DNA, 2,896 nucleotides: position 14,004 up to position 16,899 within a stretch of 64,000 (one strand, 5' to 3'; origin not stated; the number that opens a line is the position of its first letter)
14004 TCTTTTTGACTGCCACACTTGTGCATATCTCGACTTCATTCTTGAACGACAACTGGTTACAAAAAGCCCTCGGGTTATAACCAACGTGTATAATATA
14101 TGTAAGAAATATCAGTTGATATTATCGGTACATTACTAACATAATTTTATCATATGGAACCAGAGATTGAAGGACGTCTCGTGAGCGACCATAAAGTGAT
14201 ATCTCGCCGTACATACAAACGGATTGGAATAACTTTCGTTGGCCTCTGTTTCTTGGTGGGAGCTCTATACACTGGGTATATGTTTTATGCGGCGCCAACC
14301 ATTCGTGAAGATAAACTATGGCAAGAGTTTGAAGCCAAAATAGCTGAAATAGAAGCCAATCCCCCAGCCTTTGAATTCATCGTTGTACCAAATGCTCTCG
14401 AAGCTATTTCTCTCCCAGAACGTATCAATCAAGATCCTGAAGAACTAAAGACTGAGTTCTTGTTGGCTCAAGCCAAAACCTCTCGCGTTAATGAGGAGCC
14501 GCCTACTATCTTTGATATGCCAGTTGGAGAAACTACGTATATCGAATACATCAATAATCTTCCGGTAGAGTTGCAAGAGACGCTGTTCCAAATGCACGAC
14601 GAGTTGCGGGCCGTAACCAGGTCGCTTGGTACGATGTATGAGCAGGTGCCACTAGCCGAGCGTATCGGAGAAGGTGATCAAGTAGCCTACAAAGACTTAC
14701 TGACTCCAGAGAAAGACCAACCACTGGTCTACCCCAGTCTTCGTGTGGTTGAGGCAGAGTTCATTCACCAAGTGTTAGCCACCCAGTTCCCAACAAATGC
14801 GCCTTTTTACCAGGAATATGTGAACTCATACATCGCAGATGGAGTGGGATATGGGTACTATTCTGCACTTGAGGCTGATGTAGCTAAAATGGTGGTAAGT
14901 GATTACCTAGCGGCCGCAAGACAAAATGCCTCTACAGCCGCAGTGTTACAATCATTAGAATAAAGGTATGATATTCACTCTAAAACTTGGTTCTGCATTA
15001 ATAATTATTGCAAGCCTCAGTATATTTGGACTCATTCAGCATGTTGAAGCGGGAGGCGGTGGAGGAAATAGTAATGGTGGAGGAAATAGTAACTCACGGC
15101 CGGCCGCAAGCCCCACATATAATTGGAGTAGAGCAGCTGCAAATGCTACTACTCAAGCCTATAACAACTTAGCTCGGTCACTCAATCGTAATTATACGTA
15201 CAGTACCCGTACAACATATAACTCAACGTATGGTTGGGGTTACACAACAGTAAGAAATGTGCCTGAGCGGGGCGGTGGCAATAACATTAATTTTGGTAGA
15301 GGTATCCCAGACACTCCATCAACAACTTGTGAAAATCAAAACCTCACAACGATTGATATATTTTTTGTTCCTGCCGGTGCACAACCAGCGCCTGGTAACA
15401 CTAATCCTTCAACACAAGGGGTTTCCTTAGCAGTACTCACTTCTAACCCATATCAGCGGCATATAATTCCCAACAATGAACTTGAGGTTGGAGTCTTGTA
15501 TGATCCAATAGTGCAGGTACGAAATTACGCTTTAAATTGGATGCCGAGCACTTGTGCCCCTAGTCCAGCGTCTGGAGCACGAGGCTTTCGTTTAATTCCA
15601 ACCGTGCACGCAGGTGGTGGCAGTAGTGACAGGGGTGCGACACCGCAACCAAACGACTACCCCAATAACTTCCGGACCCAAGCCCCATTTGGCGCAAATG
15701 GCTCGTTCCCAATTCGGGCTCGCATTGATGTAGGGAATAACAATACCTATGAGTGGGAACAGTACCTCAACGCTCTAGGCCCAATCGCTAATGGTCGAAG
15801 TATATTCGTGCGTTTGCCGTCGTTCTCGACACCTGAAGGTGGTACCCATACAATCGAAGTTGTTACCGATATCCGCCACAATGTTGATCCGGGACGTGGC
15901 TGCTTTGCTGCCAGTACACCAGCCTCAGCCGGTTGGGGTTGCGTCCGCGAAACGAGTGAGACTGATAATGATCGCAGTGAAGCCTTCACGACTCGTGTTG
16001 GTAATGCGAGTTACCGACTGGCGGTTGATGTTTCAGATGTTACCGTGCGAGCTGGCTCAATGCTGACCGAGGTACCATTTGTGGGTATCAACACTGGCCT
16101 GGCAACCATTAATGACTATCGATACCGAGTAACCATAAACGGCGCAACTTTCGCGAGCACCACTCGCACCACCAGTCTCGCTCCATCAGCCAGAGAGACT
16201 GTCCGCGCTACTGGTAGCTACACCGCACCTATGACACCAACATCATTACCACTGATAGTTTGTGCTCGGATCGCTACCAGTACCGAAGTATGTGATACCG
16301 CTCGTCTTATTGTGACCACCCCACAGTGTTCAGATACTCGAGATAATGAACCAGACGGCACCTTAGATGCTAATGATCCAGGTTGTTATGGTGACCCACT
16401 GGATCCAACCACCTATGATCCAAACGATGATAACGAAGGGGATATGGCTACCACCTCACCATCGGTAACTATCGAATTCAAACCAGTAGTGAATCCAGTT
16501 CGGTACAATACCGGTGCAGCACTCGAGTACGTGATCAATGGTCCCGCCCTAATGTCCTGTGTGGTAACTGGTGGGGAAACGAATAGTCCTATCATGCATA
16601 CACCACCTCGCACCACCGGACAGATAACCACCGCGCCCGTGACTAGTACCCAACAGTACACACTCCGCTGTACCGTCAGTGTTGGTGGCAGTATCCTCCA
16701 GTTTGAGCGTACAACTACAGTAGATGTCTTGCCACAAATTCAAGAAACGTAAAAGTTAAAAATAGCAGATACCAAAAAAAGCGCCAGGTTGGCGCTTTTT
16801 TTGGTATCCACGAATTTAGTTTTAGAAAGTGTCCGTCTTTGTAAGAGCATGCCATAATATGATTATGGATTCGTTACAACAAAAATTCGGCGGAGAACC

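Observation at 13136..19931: Five-gene cluster of uncharacterised membrane/secreted proteins with two large paralogs sharing a C-terminal two-Cys domain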

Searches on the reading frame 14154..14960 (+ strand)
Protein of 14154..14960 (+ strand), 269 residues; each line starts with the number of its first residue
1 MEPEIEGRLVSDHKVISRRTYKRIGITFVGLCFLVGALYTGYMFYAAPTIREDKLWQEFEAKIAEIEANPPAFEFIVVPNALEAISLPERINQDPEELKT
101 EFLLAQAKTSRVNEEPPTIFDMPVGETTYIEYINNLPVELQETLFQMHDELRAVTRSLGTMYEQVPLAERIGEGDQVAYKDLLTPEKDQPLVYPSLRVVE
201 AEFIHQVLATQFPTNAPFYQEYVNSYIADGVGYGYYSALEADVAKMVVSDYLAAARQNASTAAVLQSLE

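Call 4: search_protein_families(library=pfam, proteins=[window:14154-14960:+], max_evalue=1)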
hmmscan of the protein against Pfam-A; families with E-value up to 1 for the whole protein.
window:14154-14960:+ (269 aa): 1 family
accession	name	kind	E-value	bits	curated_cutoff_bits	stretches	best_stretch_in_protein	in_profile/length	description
PF15817.10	TMEM40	-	0.25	11.5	27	0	27-46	50-69/120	Transmembrane protein 40 family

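Call 8: search_protein_families(library=ncbifam, proteins=[window:14154-14960:+], max_evalue=0.1)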
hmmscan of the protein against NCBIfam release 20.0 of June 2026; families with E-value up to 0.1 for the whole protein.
window:14154-14960:+ (269 aa): 0 families

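Call 87: search_protein_families(library=phrogs, proteins=[window:14154-14960:+], max_evalue=0.01)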
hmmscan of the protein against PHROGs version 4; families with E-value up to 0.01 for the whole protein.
window:14154-14960:+ (269 aa): 0 families

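Call 96: search_solved_structures(query=A7, max_evalue=1)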
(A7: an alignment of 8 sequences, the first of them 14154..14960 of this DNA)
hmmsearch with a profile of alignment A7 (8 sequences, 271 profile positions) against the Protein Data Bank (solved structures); distinct sequences matched with E-value up to 1: 3.
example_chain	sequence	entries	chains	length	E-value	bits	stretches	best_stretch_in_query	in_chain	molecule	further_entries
4o94_A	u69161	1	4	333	0.04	16.7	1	61-182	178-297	TRAP dicarboxylate transporter DctP subunit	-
9ht3_A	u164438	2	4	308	0.63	12.8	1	128-184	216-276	Probable C4-dicarboxylate-binding periplasmic protein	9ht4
9dtl_A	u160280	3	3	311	0.64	12.7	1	128-184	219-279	C4-dicarboxylate-binding periplasmic protein | C4-dicarboxylate-binding protein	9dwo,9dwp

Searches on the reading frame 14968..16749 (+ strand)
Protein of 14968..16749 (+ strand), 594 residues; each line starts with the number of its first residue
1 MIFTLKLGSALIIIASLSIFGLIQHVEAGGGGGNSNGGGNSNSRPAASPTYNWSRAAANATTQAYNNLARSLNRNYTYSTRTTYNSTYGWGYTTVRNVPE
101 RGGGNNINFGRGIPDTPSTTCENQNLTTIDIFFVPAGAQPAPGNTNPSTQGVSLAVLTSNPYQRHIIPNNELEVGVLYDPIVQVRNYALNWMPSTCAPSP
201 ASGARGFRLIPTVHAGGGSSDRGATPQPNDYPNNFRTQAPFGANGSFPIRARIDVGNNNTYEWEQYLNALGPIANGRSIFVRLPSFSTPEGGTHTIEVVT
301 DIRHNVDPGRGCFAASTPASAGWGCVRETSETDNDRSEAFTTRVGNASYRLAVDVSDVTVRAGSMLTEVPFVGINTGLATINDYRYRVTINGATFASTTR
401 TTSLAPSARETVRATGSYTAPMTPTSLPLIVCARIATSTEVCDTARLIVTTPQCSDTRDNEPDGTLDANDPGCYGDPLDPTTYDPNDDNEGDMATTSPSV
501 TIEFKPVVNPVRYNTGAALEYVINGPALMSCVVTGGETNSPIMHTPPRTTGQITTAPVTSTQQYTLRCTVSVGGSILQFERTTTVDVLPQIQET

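Call 4: search_protein_families(library=pfam, proteins=[window:14968-16749:+], max_evalue=1)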
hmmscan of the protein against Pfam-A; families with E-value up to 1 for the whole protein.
window:14968-16749:+ (594 aa): 1 family
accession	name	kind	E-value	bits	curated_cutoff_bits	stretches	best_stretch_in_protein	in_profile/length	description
PF07705.17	CARDB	-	0.042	14.5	22.7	0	375-419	29-72/101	CARDB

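Call 7: find_encoding_contigs(protein=window:14968-16749:+, flank=10000, max_places=6)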
Protein window:14968-16749:+ (594 aa): 1 contig read that carries it; 1 place shown.
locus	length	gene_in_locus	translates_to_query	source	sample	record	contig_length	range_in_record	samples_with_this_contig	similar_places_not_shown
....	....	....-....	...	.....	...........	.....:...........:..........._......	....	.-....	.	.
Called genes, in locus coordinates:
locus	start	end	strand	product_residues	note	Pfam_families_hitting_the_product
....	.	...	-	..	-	?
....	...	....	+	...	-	-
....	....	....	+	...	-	-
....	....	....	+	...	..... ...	-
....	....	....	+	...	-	-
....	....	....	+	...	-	-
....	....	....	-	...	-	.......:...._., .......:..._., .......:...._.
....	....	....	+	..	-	?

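Call 8: search_protein_families(library=ncbifam, proteins=[window:14968-16749:+], max_evalue=0.1)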
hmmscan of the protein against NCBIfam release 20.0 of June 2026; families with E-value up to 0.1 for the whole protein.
window:14968-16749:+ (594 aa): 1 family
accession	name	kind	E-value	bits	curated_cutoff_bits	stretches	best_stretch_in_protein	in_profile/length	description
NF033662.1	acid_disulf_rpt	repeat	0.00034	20.3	41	1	452-477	5-30/32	acidic double-disulfide repeat-containing protein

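Call 10: find_homologous_proteins(query=window:14968-16749:+, max_evalue=0.001)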
Query window:14968-16749:+ (594 aa): 18 proteins with E <= 0.001 among 8000 candidates.
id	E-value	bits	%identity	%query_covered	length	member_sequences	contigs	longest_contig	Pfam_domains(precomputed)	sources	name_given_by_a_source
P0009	1.5e-219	749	70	81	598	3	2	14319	-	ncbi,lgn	-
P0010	2.2e-209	715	62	92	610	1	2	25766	-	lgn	-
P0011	8.2e-209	713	67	79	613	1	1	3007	-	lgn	-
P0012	1.3e-205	703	64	83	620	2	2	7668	-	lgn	-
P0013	1.8e-201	689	80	67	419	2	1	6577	-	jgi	jgi:hypothetical protein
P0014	5.9e-199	681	62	83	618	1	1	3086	-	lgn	-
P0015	7.9e-198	677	66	79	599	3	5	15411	-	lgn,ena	-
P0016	7.8e-197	674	63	81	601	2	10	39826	-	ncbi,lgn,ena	-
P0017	9.7e-180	617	54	94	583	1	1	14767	-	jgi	jgi:hypothetical protein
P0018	3.6e-179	615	54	94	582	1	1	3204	-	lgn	-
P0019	2.2e-177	609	54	92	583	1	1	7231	-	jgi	jgi:hypothetical protein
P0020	3.6e-174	599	54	92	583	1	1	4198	-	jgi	jgi:hypothetical protein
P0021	1.4e-172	594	62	72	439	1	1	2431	-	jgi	jgi:hypothetical protein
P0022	5.1e-164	565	53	83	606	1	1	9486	-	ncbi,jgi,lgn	jgi:hypothetical protein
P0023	7.0e-139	482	50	80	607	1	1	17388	-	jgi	jgi:hypothetical protein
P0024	4.3e-137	476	45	99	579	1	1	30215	-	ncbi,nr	ncbi:hypothetical protein K2P47_05255 [Patescibacteria group bacterium]|nr:hypothetical protein [Pat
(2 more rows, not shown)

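Call 14: find_encoding_contigs(protein=P0024, flank=10000, max_places=2)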
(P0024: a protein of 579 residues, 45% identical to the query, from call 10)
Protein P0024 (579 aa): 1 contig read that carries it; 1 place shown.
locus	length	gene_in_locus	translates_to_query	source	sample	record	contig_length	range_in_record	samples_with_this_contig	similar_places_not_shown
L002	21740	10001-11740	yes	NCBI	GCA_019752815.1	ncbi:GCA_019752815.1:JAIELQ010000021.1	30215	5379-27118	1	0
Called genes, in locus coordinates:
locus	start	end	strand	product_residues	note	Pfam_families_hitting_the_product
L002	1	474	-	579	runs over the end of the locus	PF05157:MshEN (weak), PF00437:T2SSE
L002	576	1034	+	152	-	PF02367:TsaE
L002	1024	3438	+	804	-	PF02739:5_3_exonuc_N, PF01367:5_3_exonuc, PF00476:DNA_pol_A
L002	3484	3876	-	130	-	-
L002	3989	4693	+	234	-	-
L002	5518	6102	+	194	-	PF00588:SpoU_methylase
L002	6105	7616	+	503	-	-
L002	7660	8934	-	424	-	PF08245:Mur_ligase_M, PF02875:Mur_ligase_C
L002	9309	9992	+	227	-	-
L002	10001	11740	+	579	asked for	-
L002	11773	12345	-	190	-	PF01330:RuvA_N, PF00633:HHH (faint), PF14520:HHH_5, PF07499:RuvA_C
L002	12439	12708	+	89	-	PF01649:Ribosomal_S20p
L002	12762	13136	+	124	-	-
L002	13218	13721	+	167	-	PF09335:VTT_dom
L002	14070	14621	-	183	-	-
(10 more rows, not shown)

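Call 16: find_encoding_contigs(protein=P0016, flank=10000, max_places=2)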
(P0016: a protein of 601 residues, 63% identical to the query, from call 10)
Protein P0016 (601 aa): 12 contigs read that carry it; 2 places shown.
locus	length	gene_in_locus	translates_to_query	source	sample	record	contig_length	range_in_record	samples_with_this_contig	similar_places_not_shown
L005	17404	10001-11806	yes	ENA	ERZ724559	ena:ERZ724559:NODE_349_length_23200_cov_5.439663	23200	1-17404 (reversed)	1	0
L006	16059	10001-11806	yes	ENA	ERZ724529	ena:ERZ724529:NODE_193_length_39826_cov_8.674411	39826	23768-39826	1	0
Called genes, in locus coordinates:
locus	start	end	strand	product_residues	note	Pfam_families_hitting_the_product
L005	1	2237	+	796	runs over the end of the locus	PF02739:5_3_exonuc_N, PF01367:5_3_exonuc, PF00476:DNA_pol_A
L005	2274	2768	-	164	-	-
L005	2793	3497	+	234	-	-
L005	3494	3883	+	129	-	-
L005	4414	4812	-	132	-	-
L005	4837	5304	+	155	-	PF00588:SpoU_methylase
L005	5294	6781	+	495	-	-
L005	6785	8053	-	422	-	PF08245:Mur_ligase_M, PF02875:Mur_ligase_C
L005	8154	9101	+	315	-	-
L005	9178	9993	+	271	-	-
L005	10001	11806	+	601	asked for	-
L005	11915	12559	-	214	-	PF01330:RuvA_N, PF14520:HHH_5, PF07499:RuvA_C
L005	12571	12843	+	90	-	PF01649:Ribosomal_S20p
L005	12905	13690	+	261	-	PF09864:MliC, PF03724:META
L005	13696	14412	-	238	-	-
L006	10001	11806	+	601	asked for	-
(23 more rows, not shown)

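Call 44: predict_structure(alignment_id=A3)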
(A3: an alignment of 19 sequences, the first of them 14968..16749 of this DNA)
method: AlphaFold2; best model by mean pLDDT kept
length: 594 residues; sequences in the alignment: 19
mean_pLDDT: 61.1   pTM: 0.37
mean pLDDT of the five models: 61.1, 61.0, 58.9, 57.1, 56.5
residues with pLDDT >= 90: 116; 70-90: 155; 50-70: 66; < 50: 257
segments of 3 or more residues with pLDDT < 50: 1-3, 21-127, 144-153, 189-245, 269-271, 303-332, 453-497
pLDDT, mean of each block of 10 residues (from residue 1): 57 67 34 28 27 29 41 38 34 36 27 27 46 80 45 54 77 81 64 31 24 24 27 30 52 71 62 61 80 79 41 35 37 68 70 89 91 86 94 94 88 94 88 84 88 42 39 42 41 46 91 92 91 93 93 92 94 80 88 52
secondary structure, 60 per line:
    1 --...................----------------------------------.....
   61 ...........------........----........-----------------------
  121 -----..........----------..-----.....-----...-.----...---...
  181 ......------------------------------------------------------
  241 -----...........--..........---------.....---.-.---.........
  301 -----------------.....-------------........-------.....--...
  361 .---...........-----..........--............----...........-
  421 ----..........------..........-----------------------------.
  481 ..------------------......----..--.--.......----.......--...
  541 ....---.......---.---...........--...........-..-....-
elements in order: H3-21 H56-71 E78-85 E90-97 E126-135 E153-157 E172-174 E178-186 E246-256 E259-268 E278-282 E292-300 H318-322 E336-343 E351-355 E358-361 E365-375 E381-390 E393-404 E409-419 E425-434 E441-450 E501-506 E518-524 E529-535 E538-544 E548-554 E562-572 E575-585 H590-593

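Call 48: fold_search(model_id=the predicted structure, library=pdb)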
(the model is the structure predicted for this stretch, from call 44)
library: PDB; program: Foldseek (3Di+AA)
matches with E <= 10: 1732; with E <= 0.001: 307
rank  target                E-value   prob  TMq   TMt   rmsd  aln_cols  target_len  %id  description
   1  7sqc_F0               3.3e-08  1.00  0.15  0.24  21.5       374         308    8  Ciliary C1 central pair apparatus isolated from Chlamydomonas reinhardtii (released 2022-04-13)
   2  9u61_C                4.0e-08  1.00  0.18  0.17  17.7       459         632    8  CP/MBL pathways C3 convertase C4b2a and C3 complex (released 2026-01-14)
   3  9ijj_C                4.4e-08  1.00  0.15  0.10  23.4       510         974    9  In situ structure of the central apparatus in mouse sperm axoneme. (released 2025-06-04)
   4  7qiv_A                6.7e-08  1.00  0.14  0.13  17.2       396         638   10  Structure of human C3b in complex with the EWE nanobody (released 2022-02-16)
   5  8ayh_C                7.0e-08  1.00  0.16  0.15  20.1       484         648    7  Structure of Complement C5 in Complex with small molecule inhibitor and CVF (released 2022-12-21)
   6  3l5n_A                7.0e-08  1.00  0.15  0.14  17.6       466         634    9  Staphylococcal Complement Inhibitor (SCIN) in complex with Human Complement Component C3b (released 2010-08-04)
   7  8beg_B                7.0e-08  1.00  0.13  0.12  27.7       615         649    7  Structure of Ig-like domains from PrgB (released 2022-11-30)
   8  5jpm_A                1.0e-07  1.00  0.19  0.17  16.0       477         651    8  Structure of the complex of human complement C4 with MASP-2 rebuilt using iMDFF (released 2016-08-10)
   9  9ijj_h                1.0e-07  1.00  0.13  0.06  21.5       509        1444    8  In situ structure of the central apparatus in mouse sperm axoneme. (released 2025-06-04)
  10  7sqc_F1               1.3e-07  1.00  0.15  0.18  32.5       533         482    8  Ciliary C1 central pair apparatus isolated from Chlamydomonas reinhardtii (released 2022-04-13)
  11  3pvm_A                1.7e-07  1.00  0.20  0.09  11.3       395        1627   12  Structure of Complement C5 in Complex with CVF (released 2011-01-19)
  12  7ad7_B                1.7e-07  1.00  0.17  0.17  17.7       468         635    8  Crystal structure of human complement C5 in complex with the K8 bovine knob domain peptide. (released 2021-03-10)
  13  8uh2_A                1.7e-07  1.00  0.16  0.15  16.9       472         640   10  Complex of C3b with the inhibitor albicin (released 2024-05-08)
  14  7zgj_A                1.9e-07  1.00  0.17  0.16  17.9       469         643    7  Trypanosoma brucei gambiense ISG65 in complex with human complement component C3 (released 2023-04-05)
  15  2win_A                2.0e-07  1.00  0.13  0.12  18.0       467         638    8  C3 convertase (C3bBb) stabilized by SCIN (released 2009-06-09)
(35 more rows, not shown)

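Call 87: search_protein_families(library=phrogs, proteins=[window:14968-16749:+], max_evalue=0.01)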
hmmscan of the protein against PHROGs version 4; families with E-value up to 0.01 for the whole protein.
window:14968-16749:+ (594 aa): 0 families

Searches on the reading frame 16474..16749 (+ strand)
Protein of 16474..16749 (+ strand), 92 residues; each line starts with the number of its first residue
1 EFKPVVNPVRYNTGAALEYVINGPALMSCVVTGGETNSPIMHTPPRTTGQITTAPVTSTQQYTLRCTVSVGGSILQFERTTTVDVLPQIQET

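Call 59: search_protein_families(library=pfam, alignment_id=A5, max_evalue=0.1)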
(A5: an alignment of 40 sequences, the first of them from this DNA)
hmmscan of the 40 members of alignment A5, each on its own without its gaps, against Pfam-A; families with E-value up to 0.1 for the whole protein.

A. member 1, seq(92 aa): 0 families

B. families by the number of members that match (of 40 scanned): 12 families
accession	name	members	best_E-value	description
PF01459.28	Porin_3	2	0.034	Eukaryotic porin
PF13927.12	Ig_3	1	0.0047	Immunoglobulin domain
PF21252.2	Glyco_hydro_109_C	1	0.013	Glycosyl hydrolase 109, C-terminal domain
PF01917.21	Arch_flagellin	1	0.014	Archaebacterial flagellin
PF19081.6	Ig_7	1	0.026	Ig-like domain CHU_C associated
PF13157.11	Enas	1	0.029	Endospore appendages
PF24143.1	Beta-sand_ComC_2nd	1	0.052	EGF-like domain-containing protein ComC second beta-sandwich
PF13895.12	Ig_2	1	0.062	Immunoglobulin domain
PF08795.16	DUF1796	1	0.088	Putative papain-like cysteine peptidase (DUF1796)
PF08157.16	NUC129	1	0.095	NUC129 domain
PF11928.13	DUF3446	1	0.098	Early growth response N-terminal domain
PF20843.4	Rax2_3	1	0.098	Rax2 third domain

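Call 60: search_protein_families(library=ncbifam, alignment_id=A5, max_evalue=0.1)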
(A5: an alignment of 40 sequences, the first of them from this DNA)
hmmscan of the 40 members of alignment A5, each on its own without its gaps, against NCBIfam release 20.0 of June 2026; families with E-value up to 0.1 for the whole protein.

A. member 1, seq(92 aa): 0 families

B. families by the number of members that match (of 40 scanned): 7 families
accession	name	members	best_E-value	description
NF000139.2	penta_rpt_QnrD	1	0.0014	QnrD family quinolone resistance pentapeptide repeat protein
NF053759.1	ChrTpChrBBac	1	0.017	chromate efflux transporter ChrB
NF004583.0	PRK05928.1-5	1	0.021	uroporphyrinogen-III synthase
TIGR02656.1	cyanin_plasto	1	0.026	plastocyanin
NF053716.1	PorinMspAMycb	1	0.074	porin MspA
TIGR01644.1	phage_P2_V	1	0.076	phage baseplate assembly protein V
NF000818.0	PRK00062.1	1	0.08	glutamate-1-semialdehyde 2,1-aminomutase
